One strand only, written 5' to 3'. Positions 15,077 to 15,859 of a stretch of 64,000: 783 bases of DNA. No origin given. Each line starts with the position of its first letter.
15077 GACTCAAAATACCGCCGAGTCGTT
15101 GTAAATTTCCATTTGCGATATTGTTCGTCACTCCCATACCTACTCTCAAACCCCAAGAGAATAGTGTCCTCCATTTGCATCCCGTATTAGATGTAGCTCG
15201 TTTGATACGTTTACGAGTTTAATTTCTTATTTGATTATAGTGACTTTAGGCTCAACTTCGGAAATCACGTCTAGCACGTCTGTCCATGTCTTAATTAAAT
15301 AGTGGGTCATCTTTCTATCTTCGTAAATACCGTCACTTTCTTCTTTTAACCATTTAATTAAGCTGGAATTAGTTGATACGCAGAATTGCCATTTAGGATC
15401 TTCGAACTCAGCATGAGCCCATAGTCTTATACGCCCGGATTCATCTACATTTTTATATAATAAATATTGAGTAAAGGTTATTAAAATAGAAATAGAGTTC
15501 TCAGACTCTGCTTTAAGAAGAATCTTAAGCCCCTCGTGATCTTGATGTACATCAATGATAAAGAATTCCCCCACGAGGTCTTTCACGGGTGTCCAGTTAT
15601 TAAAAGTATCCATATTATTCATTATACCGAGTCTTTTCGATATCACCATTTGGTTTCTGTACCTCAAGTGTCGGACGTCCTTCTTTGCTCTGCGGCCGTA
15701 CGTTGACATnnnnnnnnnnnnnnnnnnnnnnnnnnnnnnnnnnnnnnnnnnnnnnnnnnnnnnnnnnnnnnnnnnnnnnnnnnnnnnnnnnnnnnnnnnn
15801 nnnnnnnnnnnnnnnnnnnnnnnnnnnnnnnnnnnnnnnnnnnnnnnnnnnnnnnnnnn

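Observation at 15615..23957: Giant secreted SpvB/FG-GAP/RHS protein with an unassigned C-terminal toxin tip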

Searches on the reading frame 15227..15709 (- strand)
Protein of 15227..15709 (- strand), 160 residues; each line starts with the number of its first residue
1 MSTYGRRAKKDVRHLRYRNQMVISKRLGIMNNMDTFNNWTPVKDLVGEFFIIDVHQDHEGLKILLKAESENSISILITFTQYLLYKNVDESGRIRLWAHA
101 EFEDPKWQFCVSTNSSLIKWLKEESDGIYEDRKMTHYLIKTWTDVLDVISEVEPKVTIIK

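Call 5: search_protein_families(library=pfam, proteins=[window:15227-15709:-], max_evalue=0.01)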
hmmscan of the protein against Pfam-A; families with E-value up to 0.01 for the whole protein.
window:15227-15709:- (160 aa): 0 families

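Call 6: search_protein_families(library=ncbifam, proteins=[window:15227-15709:-], max_evalue=0.01)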
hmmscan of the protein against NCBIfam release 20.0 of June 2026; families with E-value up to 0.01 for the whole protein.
window:15227-15709:- (160 aa): 0 families

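Call 15: search_protein_families(library=pfam, proteins=[window:15227-15613:-], max_evalue=1)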
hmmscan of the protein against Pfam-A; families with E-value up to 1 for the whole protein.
window:15227-15613:- (128 aa): 0 families

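Call 52: list_cluster_members(proteins=[P0253, window:15227-15613:-, window:9285-9680:-, window:10078-11712:-])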
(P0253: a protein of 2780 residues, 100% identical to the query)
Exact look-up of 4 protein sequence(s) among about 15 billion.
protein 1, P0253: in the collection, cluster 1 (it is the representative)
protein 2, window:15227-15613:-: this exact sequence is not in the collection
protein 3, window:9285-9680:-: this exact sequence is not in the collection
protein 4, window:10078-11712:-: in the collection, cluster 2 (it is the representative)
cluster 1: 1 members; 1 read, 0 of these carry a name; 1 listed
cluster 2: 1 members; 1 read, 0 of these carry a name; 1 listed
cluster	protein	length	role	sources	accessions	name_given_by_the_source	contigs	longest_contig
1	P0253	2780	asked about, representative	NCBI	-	-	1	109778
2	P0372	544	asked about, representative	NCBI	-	-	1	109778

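Call 75: search_solved_structures(query=A5, max_evalue=1, show_alignments=1)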
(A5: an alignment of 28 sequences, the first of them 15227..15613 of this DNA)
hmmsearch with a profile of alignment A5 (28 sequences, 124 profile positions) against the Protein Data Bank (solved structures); distinct sequences matched with E-value up to 1: 2.
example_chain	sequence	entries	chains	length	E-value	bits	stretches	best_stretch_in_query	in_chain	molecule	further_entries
1olm_E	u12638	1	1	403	0.26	14.3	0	84-123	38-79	SEC14-LIKE PROTEIN 2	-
1o6u_A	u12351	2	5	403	0.42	13.6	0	84-123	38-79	SEC14-LIKE PROTEIN 2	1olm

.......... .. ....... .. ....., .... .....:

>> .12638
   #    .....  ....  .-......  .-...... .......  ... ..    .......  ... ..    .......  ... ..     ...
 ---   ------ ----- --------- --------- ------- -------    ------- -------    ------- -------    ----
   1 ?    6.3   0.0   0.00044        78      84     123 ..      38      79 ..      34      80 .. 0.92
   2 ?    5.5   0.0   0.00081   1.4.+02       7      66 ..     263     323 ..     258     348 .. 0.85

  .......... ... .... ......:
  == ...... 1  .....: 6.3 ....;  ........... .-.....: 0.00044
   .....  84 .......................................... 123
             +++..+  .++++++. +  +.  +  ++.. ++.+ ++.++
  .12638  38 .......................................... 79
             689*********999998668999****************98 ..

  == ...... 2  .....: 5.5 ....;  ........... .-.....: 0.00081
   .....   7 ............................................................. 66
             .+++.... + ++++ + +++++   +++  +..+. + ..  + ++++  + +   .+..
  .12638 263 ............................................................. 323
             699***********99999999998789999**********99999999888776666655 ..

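Call 76: search_protein_families(library=pfam, alignment_id=A5, max_evalue=0.1)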
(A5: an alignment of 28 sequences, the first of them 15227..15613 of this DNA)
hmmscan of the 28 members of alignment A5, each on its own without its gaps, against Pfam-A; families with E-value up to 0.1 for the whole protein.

A. member 1, window:15227-15613:- (128 aa): 0 families

B. families by the number of members that match (of 28 scanned): 6 families
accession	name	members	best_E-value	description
PF04311.20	DUF459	1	0.0056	Protein of unknown function (DUF459)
PF06563.17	DUF1125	1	0.039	Protein of unknown function (DUF1125)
PF16668.10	JLPA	1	0.041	Adhesin from Campylobacter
PF09606.15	Med15_N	1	0.07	ARC105/Med15 mediator subunit N-terminal KIX domain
PF25279.1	Beta_prop_At2g24240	1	0.08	At2g24240-like, C-terminal beta propeller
PF12905.13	Glyco_hydro_101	1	0.097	Endo-alpha-N-acetylgalactosaminidase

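Call 87: search_protein_families(library=phrogs, proteins=[window:15227-15613:-], max_evalue=0.01)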
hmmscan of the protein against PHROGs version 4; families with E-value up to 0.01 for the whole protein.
window:15227-15613:- (128 aa): 0 families
